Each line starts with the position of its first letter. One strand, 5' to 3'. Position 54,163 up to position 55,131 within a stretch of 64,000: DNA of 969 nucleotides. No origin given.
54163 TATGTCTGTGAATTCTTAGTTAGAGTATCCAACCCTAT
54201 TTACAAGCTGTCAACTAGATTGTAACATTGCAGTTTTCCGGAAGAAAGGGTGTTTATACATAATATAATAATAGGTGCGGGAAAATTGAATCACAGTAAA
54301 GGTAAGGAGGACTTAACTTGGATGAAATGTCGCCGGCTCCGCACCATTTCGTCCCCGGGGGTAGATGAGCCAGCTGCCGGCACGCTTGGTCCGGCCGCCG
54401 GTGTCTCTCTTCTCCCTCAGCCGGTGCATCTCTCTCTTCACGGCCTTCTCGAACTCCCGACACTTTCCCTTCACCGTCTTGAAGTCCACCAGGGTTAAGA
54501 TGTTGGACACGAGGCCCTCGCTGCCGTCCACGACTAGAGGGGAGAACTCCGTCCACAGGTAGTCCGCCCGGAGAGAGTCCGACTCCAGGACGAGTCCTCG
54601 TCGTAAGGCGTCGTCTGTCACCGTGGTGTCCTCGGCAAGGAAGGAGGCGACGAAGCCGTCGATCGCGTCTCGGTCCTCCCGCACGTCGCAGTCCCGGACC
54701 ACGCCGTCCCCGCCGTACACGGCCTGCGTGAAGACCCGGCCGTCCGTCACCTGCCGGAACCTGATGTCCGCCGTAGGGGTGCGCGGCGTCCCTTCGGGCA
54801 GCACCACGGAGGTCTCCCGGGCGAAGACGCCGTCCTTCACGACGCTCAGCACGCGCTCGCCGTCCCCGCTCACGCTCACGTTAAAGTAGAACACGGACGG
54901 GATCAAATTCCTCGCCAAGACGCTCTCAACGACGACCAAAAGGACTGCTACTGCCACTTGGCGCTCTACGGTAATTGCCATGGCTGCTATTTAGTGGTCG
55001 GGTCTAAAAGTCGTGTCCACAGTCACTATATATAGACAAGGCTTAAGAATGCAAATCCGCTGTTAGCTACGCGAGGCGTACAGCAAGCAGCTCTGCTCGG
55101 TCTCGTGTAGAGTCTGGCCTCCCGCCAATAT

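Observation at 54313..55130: GC-rich intronless gene for a secreted propeptide-like protein with REKR/RTKR processing sites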

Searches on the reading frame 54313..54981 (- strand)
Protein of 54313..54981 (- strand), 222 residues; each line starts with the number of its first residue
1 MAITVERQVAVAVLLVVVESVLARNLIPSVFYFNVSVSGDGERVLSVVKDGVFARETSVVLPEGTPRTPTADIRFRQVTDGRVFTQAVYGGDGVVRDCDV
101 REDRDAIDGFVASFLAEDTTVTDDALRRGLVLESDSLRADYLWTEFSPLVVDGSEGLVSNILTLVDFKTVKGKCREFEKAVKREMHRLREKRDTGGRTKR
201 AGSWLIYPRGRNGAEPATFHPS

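Call 5: search_protein_families(library=pfam, proteins=[window:54313-54981:-], max_evalue=1)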
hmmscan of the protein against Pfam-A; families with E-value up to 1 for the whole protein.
window:54313-54981:- (222 aa): 0 families

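Call 13: find_homologous_proteins(query=window:54373-54981:-, max_evalue=0.01)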
Query seq(203 aa) (203 aa): 1 proteins with E <= 0.01 among 782 candidates.
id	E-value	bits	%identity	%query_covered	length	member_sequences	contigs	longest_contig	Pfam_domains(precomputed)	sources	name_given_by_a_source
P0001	7.4e-111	386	93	91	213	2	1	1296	-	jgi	-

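Call 15: find_encoding_contigs(protein=P0001, flank=10000)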
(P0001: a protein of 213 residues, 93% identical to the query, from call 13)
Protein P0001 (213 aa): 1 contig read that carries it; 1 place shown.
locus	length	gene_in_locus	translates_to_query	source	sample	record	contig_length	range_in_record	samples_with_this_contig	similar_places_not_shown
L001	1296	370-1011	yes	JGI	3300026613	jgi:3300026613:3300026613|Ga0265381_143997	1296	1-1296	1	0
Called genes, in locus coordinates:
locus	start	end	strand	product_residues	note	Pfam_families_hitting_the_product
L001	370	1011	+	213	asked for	-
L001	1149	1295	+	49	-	?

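Call 26: search_protein_representatives(protein=window:54373-54981:-)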
Query: 203 residues. Proteins with E-value up to 0.001 (for the whole library): 21; up to 1e-10: 3; up to 1e-30: 2. The best 21 are listed.
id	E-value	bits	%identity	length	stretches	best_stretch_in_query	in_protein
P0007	1.9e-113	393.0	92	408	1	1-203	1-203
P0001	2.4e-111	386.2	93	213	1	9-203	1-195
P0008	4.6e-11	59.2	36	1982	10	79-115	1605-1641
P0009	2.7e-09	53.4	29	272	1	9-195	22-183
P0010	4.5e-09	52.7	32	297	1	7-190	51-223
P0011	8.1e-08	48.6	33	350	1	39-201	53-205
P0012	1.7e-07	47.5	34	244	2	20-115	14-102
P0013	8.5e-07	45.3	34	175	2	26-115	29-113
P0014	3.0e-06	43.5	43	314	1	27-127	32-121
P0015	7.7e-05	38.9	27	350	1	66-202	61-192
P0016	1.0e-04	38.5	30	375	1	38-190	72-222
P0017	1.3e-04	38.2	31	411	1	24-177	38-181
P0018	1.4e-04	38.0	29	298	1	40-193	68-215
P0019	1.8e-04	37.7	26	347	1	36-185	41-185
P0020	2.7e-04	37.1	26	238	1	36-191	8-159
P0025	7.0e-04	35.8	35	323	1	21-123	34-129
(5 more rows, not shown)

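Call 28: search_protein_families(library=pfam, proteins=[P0007, P0009, P0010, P0011, P0012, P0014, P0015, P0016, P0017, P0018], max_evalue=0.01)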
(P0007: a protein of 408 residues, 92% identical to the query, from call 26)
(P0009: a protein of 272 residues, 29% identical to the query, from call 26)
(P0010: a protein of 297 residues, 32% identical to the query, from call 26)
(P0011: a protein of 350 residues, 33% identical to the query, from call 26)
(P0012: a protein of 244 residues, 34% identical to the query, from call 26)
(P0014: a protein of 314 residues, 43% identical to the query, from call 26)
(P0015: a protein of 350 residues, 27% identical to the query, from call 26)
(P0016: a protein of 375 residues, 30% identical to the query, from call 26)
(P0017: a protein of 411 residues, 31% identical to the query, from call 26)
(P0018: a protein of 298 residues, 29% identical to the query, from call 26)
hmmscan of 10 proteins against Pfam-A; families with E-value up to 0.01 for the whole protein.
P0007 (408 aa): 1 family
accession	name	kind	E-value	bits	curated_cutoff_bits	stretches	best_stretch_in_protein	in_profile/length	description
PF05826.17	Phospholip_A2_2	-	3.6e-39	133.2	22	1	206-301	1-96/97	Phospholipase A2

P0009 (272 aa): 1 family
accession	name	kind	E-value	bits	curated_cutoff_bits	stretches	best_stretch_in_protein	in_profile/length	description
PF05826.17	Phospholip_A2_2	-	1.9e-23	82.8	22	1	208-272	1-65/97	Phospholipase A2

P0010 (297 aa): 1 family
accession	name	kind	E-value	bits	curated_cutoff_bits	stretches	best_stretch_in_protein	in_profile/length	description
PF05826.17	Phospholip_A2_2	-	1.1e-23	83.6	22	1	233-297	1-65/97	Phospholipase A2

P0011 (350 aa): 1 family
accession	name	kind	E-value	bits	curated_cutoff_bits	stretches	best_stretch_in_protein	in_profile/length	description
PF05826.17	Phospholip_A2_2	-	2e-34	118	22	1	224-318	2-96/97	Phospholipase A2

P0012 (244 aa): 1 family
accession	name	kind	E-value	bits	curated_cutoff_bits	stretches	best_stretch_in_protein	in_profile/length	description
PF05826.17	Phospholip_A2_2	-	7.2e-25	87.4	22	1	180-244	1-65/97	Phospholipase A2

P0014 (314 aa): 1 family
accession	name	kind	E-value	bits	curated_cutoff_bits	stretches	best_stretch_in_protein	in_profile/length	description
PF05826.17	Phospholip_A2_2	-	8e-36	122.5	22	1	188-281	2-95/97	Phospholipase A2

P0015 (350 aa): 1 family
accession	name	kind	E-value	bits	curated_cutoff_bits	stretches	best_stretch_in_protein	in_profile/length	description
PF05826.17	Phospholip_A2_2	-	1.5e-36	124.9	22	1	223-317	1-95/97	Phospholipase A2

P0016 (375 aa): 1 family
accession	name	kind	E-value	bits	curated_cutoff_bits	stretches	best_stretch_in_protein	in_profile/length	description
PF05826.17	Phospholip_A2_2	-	8.5e-36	122.4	22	1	248-343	2-96/97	Phospholipase A2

P0017 (411 aa): 1 family
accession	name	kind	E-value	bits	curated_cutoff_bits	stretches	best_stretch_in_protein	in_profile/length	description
PF05826.17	Phospholip_A2_2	-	4.4e-37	126.6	22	1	266-361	1-96/97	Phospholipase A2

P0018 (298 aa): 1 family
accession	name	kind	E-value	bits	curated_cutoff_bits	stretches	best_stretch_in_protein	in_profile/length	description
PF05826.17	Phospholip_A2_2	-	1e-24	86.9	22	1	235-298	2-65/97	Phospholipase A2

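Call 29: list_cluster_members(proteins=[P0007, P0011, P0014, P0015, P0016, P0017, P0019, P0009, P0010, P0025])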
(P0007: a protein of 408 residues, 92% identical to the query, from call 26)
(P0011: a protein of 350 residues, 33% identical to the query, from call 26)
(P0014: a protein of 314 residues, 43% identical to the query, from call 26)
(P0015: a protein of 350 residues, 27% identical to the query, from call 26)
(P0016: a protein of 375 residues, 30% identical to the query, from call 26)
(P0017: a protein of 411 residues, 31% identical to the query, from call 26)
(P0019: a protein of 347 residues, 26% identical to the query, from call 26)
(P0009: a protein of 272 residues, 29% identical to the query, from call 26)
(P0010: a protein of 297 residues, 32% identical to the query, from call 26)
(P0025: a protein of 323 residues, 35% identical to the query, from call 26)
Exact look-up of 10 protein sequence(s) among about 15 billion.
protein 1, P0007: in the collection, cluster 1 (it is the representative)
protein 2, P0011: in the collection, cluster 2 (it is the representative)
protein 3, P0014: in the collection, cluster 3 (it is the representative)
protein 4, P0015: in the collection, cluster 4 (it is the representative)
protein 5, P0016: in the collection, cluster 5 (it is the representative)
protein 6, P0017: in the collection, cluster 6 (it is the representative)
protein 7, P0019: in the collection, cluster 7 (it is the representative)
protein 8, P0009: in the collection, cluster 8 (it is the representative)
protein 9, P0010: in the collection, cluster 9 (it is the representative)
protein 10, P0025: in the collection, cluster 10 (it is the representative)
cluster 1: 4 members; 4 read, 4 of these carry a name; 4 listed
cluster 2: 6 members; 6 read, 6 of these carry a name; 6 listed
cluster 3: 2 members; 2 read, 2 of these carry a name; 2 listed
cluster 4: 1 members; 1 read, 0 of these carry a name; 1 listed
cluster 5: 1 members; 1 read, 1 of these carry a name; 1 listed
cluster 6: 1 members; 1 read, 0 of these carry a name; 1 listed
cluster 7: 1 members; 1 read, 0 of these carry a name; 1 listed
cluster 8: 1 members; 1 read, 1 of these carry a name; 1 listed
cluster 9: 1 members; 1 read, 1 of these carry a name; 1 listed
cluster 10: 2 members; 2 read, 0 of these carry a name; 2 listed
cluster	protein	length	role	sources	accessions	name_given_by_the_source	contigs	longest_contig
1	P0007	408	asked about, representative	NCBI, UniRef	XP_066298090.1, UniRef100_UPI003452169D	uncharacterized protein [Branchiostoma lanceolatum] | uncharacterized protein n=1 Tax=Branchiostoma lanceolatum TaxID=7740 RepID=UPI003452169D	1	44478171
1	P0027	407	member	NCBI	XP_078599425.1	uncharacterized protein LOC144874769 [Branchiostoma floridae x Branchiostoma japonicum]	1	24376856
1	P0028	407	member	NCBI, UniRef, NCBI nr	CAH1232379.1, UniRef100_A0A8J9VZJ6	PLA2G3 [Branchiostoma lanceolatum] | phospholipase A2 n=1 Tax=Branchiostoma lanceolatum TaxID=7740 RepID=A0A8J9VZJ6_BRALA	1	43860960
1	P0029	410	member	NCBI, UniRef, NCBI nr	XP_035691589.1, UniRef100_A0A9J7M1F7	uncharacterized protein LOC118426362 [Branchiostoma floridae] | phospholipase A2 n=2 Tax=Branchiostoma floridae TaxID=7739 RepID=A0A9J7M1F7_BRAFL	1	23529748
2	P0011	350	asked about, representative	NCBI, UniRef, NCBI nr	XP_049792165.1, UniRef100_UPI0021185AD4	uncharacterized protein LOC126199346 isoform X1 [Schistocerca nitens] | uncharacterized protein LOC126199346 isoform X1 n=1 Tax=Schistocerca nitens TaxID=7011 ...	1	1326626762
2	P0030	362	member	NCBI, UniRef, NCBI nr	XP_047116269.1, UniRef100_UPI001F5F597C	uncharacterized protein LOC124796185 [Schistocerca piceifrons] | uncharacterized protein LOC124796185 n=1 Tax=Schistocerca piceifrons TaxID=274613 ...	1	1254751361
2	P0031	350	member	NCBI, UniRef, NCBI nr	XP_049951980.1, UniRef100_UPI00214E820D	uncharacterized protein LOC126461788 isoform X1 [Schistocerca serialis cubense] | uncharacterized protein LOC126461788 isoform X1 n=1 Tax=Schistocerca serialis cubense ...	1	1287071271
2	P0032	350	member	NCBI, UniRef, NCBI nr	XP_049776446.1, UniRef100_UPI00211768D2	uncharacterized protein LOC126167602 [Schistocerca cancellata] | uncharacterized protein LOC126167602 n=1 Tax=Schistocerca cancellata TaxID=274614 ...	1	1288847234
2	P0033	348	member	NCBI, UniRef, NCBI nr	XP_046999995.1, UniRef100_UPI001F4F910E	uncharacterized protein LOC124615845 [Schistocerca americana] | uncharacterized protein LOC124615845 n=1 Tax=Schistocerca americana TaxID=7009 ...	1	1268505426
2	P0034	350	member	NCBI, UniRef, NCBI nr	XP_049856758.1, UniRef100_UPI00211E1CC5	uncharacterized protein LOC126336773 isoform X2 [Schistocerca gregaria] | uncharacterized protein LOC126336773 isoform X2 n=1 Tax=Schistocerca gregaria TaxID=7010 ...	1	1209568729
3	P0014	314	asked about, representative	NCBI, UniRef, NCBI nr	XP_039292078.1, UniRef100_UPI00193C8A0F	uncharacterized protein LOC111056482 isoform X3 [Nilaparvata lugens] | uncharacterized protein LOC111056482 isoform X3 n=1 Tax=Nilaparvata lugens TaxID=108931 ...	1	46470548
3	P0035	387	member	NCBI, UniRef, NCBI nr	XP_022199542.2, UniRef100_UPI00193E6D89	uncharacterized protein LOC111056482 isoform X1 [Nilaparvata lugens] | uncharacterized protein LOC111056482 isoform X1 n=1 Tax=Nilaparvata lugens TaxID=108931 ...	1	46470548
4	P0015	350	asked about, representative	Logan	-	-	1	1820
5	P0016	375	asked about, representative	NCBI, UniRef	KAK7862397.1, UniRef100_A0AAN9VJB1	hypothetical protein R5R35_004172 [Gryllus longicercus] | Phospholipase A2 n=1 Tax=Gryllus longicercus TaxID=2509291 RepID=A0AAN9VJB1_9ORTH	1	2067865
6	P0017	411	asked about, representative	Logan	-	-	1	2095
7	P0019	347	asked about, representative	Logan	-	-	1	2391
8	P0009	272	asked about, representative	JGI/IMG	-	secretory phospholipase A2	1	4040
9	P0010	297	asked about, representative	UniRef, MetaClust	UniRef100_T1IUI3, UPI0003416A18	Phospholipase A2-like central domain-containing protein n=1 Tax=Strigamia maritima ... | status=active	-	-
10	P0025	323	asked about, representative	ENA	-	-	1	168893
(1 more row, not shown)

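Call 32: find_encoding_contigs(protein=P0029, flank=3000, max_places=3)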
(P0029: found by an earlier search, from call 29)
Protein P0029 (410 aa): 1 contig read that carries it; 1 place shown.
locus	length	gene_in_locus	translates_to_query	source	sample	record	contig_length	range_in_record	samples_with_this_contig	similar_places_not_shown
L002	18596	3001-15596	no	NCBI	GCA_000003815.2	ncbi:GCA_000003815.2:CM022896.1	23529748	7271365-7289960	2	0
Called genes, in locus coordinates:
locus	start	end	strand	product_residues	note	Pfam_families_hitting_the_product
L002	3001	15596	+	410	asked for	PF05826:Phospholip_A2_2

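Call 33: find_encoding_contigs(protein=P0007, flank=3000, max_places=3)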
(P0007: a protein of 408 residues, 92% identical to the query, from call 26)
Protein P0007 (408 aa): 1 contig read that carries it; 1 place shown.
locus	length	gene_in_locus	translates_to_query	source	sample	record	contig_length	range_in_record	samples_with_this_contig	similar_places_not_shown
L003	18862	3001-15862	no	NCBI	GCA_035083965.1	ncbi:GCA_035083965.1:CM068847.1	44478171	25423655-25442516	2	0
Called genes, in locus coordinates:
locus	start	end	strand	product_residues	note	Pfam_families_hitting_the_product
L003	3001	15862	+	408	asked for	PF05826:Phospholip_A2_2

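Call 50: list_cluster_members(proteins=[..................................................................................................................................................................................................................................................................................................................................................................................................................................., window:54313-54981:-, P0045])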
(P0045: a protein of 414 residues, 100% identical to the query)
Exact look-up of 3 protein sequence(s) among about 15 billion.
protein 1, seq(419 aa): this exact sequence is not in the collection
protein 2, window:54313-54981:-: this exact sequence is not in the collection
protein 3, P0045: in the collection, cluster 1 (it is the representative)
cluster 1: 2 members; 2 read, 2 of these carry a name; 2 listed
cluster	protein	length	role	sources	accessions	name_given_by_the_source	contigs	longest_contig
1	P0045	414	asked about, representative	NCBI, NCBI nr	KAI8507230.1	Phospholipase A2 [Branchiostoma belcheri]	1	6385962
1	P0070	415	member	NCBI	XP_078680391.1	uncharacterized protein LOC144915672 [Branchiostoma floridae x Branchiostoma belcheri]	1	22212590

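Call 52: find_encoding_contigs(protein=P0070, flank=1500, max_places=2)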
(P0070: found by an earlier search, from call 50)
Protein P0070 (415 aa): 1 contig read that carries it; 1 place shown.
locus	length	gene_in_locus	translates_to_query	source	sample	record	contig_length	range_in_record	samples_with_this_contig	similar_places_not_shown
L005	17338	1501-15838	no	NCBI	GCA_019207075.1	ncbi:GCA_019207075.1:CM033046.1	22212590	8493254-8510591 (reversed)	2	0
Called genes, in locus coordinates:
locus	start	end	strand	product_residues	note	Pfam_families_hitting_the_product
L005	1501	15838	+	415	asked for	PF05826:Phospholip_A2_2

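Call 60: predict_structure(alignment_id=A4)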
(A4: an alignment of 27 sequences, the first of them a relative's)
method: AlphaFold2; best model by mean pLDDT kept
length: 408 residues; sequences in the alignment: 27
mean_pLDDT: 54.1   pTM: 0.47
mean pLDDT of the five models: 54.1, 53.5, 52.8, 51.8, 50.7
residues with pLDDT >= 90: 19; 70-90: 89; 50-70: 96; < 50: 204
segments of 3 or more residues with pLDDT < 50: 1-4, 18-29, 120-156, 195-267, 295-297, 338-408
pLDDT, mean of each block of 10 residues (from residue 1): 49 53 43 70 79 83 60 82 84 78 81 71 43 35 32 47 87 84 62 41 33 35 42 40 32 29 40 58 56 52 79 89 62 58 44 39 30 34 34 31 30
secondary structure, 60 per line:
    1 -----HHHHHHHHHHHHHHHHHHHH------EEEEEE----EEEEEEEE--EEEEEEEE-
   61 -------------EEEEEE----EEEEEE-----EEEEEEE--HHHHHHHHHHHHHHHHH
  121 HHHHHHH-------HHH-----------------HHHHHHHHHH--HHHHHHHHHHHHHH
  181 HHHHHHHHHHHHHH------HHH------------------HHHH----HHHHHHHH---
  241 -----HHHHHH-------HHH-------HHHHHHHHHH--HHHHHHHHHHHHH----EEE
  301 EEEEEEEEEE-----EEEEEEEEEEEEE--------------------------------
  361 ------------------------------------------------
elements in order: H6-25 E32-37 E42-49 E52-59 E74-79 E84-89 E95-101 H104-127 H155-164 H167-194 H222-225 H230-237 H246-251 H269-278 H281-293 E298-310 E316-328
